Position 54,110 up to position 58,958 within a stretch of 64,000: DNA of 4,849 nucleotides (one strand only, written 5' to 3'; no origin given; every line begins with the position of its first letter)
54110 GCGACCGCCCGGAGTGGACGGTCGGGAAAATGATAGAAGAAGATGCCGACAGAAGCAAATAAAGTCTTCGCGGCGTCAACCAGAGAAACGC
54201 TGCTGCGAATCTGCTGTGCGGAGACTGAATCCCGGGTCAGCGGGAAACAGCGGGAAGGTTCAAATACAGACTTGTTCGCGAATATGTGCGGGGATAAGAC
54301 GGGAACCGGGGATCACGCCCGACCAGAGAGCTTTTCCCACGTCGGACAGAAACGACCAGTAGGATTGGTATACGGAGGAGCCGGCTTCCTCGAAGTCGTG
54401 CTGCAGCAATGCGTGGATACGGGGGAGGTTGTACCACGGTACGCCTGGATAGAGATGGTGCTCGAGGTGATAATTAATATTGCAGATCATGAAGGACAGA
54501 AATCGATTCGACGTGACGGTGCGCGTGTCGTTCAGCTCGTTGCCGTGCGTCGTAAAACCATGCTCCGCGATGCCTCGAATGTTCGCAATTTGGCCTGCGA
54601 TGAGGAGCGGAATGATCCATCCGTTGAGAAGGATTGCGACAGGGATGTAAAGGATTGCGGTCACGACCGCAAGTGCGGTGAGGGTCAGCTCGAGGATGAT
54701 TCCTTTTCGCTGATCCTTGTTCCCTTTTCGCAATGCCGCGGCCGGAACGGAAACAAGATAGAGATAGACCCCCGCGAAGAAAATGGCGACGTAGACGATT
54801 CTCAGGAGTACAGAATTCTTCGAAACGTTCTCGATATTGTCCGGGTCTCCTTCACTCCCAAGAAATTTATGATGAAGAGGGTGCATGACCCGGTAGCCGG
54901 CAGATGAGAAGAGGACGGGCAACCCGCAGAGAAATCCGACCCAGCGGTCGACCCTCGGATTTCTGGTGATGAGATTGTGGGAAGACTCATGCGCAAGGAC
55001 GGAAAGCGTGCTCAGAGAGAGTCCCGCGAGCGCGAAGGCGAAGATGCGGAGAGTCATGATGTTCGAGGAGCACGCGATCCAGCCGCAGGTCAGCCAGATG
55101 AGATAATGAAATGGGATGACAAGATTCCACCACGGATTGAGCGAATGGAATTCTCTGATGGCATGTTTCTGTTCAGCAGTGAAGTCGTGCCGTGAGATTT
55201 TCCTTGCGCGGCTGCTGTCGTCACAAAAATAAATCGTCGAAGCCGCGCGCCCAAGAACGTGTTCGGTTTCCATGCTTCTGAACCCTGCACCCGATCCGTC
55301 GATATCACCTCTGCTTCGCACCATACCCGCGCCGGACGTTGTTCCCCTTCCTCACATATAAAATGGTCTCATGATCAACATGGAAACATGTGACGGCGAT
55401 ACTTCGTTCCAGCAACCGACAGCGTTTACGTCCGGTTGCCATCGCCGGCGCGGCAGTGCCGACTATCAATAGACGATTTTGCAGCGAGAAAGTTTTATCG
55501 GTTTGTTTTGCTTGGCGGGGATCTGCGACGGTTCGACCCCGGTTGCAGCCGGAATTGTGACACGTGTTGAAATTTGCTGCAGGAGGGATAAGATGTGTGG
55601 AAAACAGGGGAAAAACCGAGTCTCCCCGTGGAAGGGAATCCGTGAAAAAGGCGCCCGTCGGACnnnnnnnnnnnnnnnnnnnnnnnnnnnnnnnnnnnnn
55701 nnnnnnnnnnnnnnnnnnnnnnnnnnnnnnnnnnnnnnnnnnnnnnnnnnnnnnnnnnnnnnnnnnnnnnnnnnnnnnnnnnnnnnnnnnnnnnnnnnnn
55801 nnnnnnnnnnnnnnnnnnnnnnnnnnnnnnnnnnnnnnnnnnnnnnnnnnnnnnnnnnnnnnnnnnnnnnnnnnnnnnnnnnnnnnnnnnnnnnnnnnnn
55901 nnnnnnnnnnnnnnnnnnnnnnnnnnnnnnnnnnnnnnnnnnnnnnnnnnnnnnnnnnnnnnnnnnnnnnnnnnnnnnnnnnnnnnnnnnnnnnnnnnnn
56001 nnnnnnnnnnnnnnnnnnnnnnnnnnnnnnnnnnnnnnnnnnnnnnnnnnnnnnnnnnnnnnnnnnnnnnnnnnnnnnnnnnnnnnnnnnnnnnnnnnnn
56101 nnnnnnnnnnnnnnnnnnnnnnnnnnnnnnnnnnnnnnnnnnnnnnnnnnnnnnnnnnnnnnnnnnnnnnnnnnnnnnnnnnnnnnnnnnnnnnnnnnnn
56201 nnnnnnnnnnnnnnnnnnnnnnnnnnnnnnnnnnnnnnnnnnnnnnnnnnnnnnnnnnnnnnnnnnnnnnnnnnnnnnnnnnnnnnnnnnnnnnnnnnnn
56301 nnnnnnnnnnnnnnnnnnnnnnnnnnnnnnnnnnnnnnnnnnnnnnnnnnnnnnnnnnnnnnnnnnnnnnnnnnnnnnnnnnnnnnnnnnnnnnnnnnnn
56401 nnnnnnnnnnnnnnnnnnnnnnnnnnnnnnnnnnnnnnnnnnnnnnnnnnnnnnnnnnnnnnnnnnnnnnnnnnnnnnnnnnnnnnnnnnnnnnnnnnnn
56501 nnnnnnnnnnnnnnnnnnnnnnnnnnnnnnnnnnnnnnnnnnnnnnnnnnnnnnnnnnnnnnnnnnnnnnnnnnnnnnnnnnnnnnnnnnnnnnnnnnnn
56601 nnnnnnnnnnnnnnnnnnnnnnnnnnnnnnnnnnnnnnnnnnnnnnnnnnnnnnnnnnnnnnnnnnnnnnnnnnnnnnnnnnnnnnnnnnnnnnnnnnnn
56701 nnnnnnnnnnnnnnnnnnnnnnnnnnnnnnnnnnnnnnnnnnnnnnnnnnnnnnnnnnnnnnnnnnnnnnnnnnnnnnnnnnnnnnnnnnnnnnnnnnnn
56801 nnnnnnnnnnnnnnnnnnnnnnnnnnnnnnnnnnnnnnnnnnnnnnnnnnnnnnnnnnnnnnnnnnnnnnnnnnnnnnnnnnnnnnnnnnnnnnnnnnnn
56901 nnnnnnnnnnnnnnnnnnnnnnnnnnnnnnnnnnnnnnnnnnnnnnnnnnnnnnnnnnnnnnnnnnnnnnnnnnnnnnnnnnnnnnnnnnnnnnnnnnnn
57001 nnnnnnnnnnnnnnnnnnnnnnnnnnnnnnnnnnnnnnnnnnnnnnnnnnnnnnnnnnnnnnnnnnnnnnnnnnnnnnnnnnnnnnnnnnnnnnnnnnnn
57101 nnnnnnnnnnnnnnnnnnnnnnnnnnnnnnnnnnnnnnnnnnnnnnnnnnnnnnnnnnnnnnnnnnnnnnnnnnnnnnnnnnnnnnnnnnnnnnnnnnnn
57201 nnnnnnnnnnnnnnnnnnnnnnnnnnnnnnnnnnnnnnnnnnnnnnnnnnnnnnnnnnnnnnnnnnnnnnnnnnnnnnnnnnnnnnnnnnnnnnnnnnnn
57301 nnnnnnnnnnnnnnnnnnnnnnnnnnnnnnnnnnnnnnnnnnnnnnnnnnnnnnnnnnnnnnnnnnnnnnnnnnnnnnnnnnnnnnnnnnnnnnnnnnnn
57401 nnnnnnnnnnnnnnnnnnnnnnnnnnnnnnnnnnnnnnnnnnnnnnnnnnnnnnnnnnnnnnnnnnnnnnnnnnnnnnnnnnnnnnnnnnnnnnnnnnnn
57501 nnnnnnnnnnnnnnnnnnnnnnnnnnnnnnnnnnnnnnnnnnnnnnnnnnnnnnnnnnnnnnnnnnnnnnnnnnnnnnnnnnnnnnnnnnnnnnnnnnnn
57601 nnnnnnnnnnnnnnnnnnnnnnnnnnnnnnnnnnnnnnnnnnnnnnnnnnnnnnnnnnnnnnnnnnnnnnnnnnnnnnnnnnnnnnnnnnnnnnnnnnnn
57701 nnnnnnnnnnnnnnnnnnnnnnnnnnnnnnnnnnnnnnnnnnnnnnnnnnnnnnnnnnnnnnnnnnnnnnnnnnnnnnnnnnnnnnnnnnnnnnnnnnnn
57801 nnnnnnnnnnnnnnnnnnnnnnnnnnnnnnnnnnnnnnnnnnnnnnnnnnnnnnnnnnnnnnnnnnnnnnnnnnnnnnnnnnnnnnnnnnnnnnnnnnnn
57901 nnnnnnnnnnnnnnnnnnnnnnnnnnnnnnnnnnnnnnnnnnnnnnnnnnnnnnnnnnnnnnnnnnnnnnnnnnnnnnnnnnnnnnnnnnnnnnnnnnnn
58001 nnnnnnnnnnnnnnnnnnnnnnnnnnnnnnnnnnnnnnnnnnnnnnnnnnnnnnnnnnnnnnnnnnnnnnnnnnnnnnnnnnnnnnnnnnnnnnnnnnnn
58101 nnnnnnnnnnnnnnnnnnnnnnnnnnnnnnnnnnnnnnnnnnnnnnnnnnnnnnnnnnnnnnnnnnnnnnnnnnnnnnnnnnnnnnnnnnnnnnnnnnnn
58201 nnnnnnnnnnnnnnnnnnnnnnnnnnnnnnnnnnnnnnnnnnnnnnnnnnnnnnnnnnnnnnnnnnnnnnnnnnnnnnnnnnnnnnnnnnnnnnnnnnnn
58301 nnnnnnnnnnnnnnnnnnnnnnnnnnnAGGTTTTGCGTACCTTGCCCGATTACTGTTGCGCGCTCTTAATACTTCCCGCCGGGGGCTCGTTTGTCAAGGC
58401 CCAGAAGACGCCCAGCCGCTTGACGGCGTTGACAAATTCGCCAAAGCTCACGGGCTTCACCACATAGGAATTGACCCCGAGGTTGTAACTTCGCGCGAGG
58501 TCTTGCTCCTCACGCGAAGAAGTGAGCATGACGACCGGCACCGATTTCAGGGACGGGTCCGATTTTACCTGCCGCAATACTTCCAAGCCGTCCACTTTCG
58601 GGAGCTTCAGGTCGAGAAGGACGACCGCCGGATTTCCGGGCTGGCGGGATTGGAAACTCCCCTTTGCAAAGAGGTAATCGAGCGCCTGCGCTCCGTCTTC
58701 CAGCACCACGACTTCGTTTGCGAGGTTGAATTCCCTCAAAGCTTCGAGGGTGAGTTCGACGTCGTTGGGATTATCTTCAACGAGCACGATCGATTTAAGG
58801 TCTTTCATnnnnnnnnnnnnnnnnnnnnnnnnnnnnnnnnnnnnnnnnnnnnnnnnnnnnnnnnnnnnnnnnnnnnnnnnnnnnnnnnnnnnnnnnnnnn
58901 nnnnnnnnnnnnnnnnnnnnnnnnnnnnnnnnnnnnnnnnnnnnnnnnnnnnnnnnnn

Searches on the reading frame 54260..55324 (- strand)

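Call 74: search_protein_families(library=pfam, proteins=[window:54260-55324:-], max_evalue=0.001)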
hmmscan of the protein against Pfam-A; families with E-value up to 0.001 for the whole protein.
window:54260-55324:- (354 aa): 1 family
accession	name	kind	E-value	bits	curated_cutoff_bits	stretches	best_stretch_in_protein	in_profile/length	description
PF00487.30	FA_desaturase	-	4.9e-43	148.2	29.7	1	95-319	8-250/253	Fatty acid desaturase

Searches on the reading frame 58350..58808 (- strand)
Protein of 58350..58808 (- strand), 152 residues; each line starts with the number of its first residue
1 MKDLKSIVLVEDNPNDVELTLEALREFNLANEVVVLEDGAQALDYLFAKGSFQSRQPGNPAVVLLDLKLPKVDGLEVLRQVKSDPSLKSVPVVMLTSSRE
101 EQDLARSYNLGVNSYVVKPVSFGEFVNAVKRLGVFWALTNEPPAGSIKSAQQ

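Call 102: search_protein_families(library=pfam, proteins=[window:58350-58808:-], max_evalue=0.001)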
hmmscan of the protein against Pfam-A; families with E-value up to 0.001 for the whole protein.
window:58350-58808:- (152 aa): 1 family
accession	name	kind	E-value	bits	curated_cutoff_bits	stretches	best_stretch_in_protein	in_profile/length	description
PF00072.30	Response_reg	-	3e-19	69.6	30.2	1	7-130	1-111/111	Response regulator receiver domain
